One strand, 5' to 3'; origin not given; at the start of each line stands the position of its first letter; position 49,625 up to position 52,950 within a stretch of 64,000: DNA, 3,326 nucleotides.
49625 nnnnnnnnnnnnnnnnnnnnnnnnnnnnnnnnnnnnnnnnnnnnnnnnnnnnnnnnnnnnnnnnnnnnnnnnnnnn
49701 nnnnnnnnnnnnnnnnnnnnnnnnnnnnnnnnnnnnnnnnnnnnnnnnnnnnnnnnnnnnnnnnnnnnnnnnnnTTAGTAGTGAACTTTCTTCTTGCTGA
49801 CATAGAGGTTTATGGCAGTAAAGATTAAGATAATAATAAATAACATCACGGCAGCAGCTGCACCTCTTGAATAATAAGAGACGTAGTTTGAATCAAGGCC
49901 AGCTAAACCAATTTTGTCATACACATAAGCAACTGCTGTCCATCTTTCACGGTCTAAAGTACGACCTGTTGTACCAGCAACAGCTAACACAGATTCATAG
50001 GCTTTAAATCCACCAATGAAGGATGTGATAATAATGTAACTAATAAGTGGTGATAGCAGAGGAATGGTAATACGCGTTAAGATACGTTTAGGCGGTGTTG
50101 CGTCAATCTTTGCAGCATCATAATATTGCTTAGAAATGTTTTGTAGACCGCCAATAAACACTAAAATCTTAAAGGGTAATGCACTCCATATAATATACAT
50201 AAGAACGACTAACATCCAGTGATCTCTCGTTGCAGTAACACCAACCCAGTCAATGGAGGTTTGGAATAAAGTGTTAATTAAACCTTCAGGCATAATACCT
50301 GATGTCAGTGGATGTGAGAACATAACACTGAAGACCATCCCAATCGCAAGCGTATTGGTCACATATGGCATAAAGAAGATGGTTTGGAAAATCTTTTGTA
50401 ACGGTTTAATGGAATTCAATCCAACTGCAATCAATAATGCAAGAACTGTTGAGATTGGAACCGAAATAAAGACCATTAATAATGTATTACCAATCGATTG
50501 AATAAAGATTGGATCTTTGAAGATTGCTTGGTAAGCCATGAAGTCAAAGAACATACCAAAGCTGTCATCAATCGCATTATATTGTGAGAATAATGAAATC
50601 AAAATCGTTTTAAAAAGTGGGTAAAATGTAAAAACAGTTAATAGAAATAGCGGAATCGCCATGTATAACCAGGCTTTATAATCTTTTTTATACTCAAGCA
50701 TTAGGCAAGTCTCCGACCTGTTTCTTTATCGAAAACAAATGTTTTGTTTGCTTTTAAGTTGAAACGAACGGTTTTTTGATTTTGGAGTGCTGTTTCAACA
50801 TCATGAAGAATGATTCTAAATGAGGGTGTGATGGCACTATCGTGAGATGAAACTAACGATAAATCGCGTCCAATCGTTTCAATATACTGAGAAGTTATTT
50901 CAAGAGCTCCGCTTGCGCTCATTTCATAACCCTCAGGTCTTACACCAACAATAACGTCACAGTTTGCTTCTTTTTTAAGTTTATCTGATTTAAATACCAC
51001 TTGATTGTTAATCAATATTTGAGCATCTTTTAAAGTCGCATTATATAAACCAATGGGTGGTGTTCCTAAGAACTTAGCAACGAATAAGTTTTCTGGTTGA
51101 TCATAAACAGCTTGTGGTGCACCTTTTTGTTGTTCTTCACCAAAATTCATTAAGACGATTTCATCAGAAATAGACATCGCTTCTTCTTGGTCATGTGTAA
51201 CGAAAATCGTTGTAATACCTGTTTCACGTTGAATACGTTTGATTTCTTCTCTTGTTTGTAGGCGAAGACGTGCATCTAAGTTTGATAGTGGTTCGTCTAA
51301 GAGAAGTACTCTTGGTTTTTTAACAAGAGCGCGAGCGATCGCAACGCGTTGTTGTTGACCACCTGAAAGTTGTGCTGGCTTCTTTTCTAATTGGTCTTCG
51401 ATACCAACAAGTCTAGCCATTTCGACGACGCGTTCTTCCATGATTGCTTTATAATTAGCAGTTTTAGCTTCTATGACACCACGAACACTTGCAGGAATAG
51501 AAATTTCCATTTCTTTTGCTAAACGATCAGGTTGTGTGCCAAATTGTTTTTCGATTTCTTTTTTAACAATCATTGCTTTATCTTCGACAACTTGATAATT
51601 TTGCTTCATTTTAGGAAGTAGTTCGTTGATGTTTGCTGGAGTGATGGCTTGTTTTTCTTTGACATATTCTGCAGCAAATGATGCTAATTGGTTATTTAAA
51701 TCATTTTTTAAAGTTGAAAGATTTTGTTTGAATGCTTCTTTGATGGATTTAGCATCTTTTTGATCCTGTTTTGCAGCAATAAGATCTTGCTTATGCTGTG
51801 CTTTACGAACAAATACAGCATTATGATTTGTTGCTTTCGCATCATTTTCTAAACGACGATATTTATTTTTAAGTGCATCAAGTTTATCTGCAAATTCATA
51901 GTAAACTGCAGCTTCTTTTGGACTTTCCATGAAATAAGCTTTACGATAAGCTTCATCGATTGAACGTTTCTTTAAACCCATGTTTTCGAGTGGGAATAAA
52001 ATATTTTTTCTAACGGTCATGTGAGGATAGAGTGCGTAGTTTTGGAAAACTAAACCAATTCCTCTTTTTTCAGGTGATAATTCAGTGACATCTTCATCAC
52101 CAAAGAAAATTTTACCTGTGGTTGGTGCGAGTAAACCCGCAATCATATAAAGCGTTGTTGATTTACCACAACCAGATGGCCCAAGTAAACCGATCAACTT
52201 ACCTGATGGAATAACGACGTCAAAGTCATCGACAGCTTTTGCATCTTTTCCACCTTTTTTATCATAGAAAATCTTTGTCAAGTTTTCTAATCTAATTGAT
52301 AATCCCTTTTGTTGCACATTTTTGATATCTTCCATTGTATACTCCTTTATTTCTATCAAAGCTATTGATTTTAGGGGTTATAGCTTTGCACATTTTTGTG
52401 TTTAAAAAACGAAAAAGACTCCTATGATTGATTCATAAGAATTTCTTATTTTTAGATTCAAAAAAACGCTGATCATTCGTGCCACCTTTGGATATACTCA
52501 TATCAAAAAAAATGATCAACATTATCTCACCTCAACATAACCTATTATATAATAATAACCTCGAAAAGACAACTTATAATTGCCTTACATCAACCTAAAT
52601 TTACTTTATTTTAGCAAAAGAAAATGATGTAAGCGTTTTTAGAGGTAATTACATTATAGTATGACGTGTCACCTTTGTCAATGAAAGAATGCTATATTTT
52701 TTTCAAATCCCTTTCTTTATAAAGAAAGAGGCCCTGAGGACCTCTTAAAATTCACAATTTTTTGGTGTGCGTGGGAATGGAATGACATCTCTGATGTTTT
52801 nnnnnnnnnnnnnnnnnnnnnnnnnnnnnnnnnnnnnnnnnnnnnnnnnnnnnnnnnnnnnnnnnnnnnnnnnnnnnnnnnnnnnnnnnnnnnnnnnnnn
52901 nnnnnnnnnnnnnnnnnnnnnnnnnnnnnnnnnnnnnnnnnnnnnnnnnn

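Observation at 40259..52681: Complete surface-to-cytoplasm nucleic-acid foraging locus: capture scaffold, nuclease, ABC importer, oligonucleases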

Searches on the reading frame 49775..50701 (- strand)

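Call 4: search_protein_families(library=pfam, proteins=[window:49775-50701:-], max_evalue=0.01)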
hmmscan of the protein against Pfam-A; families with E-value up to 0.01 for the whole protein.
window:49775-50701:- (308 aa): 1 family
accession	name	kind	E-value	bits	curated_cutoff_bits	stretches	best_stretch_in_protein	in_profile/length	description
PF00528.27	BPD_transp_1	-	1.1e-15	58.3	26.4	1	85-304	2-181/184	Binding-protein-dependent transport system inner membrane component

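Call 5: search_protein_families(library=ncbifam, proteins=[window:49775-50701:-], max_evalue=0.01)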
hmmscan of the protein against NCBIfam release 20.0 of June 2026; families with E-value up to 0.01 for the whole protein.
window:49775-50701:- (308 aa): 9 families
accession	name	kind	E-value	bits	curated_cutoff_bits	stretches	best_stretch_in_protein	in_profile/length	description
NF007852.0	PRK10561.1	equivalog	3.1e-17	63.4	335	1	7-308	11-294/295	sn-glycerol-3-phosphate ABC transporter permease UgpA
NF040931.1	ABC_arch_GlcT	equivalog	6.1e-14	52.3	360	1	14-293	1-262/278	glucose ABC transporter permease GlcT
NF008232.0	PRK10999.1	equivalog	3.8e-10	39.1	392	1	65-306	286-519/520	maltose ABC transporter permease MalF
TIGR03262.1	PhnU2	equivalog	1e-06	27.7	593.25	1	14-224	7-195/546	putative 2-aminoethylphosphonate ABC transporter permease subunit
TIGR00969.1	3a0106s02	subfamily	3.8e-06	26.6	240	1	54-245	47-225/272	sulfate ABC transporter permease subunit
NF011624.0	PRK15050.1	equivalog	3.9e-06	26.2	247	1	6-220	20-218/297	2-aminoethylphosphonate ABC transporter permease subunit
TIGR01581.1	Mo_ABC_porter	hypoth_equivalog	2.3e-05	24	210.3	1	69-255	30-198/225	ABC transporter permease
NF008208.0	PRK10971.1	equivalog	0.00019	21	415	1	54-302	44-268/277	sulfate/thiosulfate ABC transporter permease CysT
TIGR02141.1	modB_ABC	equivalog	0.0095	15.6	182.6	0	74-265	4-178/208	molybdate ABC transporter permease subunit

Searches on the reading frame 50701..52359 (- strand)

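Call 4: search_protein_families(library=pfam, proteins=[window:50701-52359:-], max_evalue=0.01)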
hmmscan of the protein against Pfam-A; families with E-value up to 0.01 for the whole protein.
window:50701-52359:- (552 aa): 4 families
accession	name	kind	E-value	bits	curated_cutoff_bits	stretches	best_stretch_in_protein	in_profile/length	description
PF00005.33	ABC_tran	-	3.1e-35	122.2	25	1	44-358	2-136/137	ABC transporter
PF13481.12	AAA_25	-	0.00021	21.4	27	0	49-96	29-70/195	AAA domain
PF13304.12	AAA_21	-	0.00028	21.5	27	0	319-392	226-301/304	AAA domain, putative AbiEii toxin, Type IV TA system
PF17912.7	OB_MalK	-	0.0018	19.5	27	0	432-476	1-51/53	MalK OB fold domain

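Call 5: search_protein_families(library=ncbifam, proteins=[window:50701-52359:-], max_evalue=0.01)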
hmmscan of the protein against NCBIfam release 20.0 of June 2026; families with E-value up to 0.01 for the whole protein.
window:50701-52359:- (552 aa): 187 families (the best 25 are shown)
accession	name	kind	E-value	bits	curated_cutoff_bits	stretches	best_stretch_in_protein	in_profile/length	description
NF008653.0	PRK11650.1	subfamily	4.5e-100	335.2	432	2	304-551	108-355/357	sn-glycerol-3-phosphate ABC transporter ATP-binding protein UgpC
NF040933.2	ABC_arch_GlcV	equivalog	1.3e-90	303.9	450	2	304-506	115-312/357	glucose ABC transporter ATP-binding protein GlcV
TIGR03265.1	PhnT2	equivalog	2e-90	303.6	457.7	2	304-486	108-292/353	putative 2-aminoethylphosphonate ABC transporter ATP-binding protein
NF006987.0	PRK09452.1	equivalog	4.2e-87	292.3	482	2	305-476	122-297/378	spermidine/putrescine ABC transporter ATP-binding protein PotA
TIGR01187.1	potA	subfamily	1.3e-84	284.1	355.6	2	304-479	74-253/325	polyamine ABC transporter ATP-binding protein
NF043075.1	MMSYN1_0197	equivalog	8.1e-83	278.2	550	2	303-491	105-291/341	spermidine/putrescine ABC transporter ATP-binding protein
NF008513.0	PRK11432.1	equivalog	1.7e-81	273.9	496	2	304-486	110-291/351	ferric ABC transporter ATP-binding protein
NF008233.0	PRK11000.1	equivalog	9e-75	251.8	568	2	303-545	106-355/369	maltose/maltodextrin ABC transporter ATP-binding protein MalK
TIGR00968.1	3a0106s01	subfamily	2.5e-72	243.2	342.75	2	303-433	103-233/237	sulfate ABC transporter ATP-binding protein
TIGR03258.1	PhnT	equivalog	3e-72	243.6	499.15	2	303-506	111-323/359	2-aminoethylphosphonate ABC transport system ATP-binding subunit PhnT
NF040840.2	tungstate_WtpC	equivalog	2.3e-68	231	440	2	306-482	106-280/347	tungstate ABC transporter ATP-binding protein WtpC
NF008621.0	PRK11607.1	equivalog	2.7e-66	223.9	613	2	304-468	123-282/377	putrescine ABC transporter ATP-binding subunit PotG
NF008105.0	PRK10851.1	equivalog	2.9e-65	220.3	502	2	302-481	108-283/362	sulfate/thiosulfate ABC transporter ATP-binding protein CysA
TIGR01186.1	proV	subfamily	2e-57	195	326.6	2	308-457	107-255/363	betaine/proline/choline family ABC transporter ATP-binding protein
TIGR04521.1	ECF_ATPase_2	equivalog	3.6e-50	170.6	330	2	305-462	118-274/279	energy-coupling factor transporter ATPase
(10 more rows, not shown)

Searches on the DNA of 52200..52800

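Call 9: search_rna_families(source=window, start=52200, end=52800, threshold=evalue, max_evalue=1)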
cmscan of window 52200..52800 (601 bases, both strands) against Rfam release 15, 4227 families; matches with E-value up to 1: 1.
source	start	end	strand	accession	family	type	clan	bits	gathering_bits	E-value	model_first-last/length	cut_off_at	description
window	52629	52755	-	RF02157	NPPA-AS1_2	Gene; lncRNA;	-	22.4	60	0.33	1-150/150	no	NPPA antisense RNA 1 conserved region 2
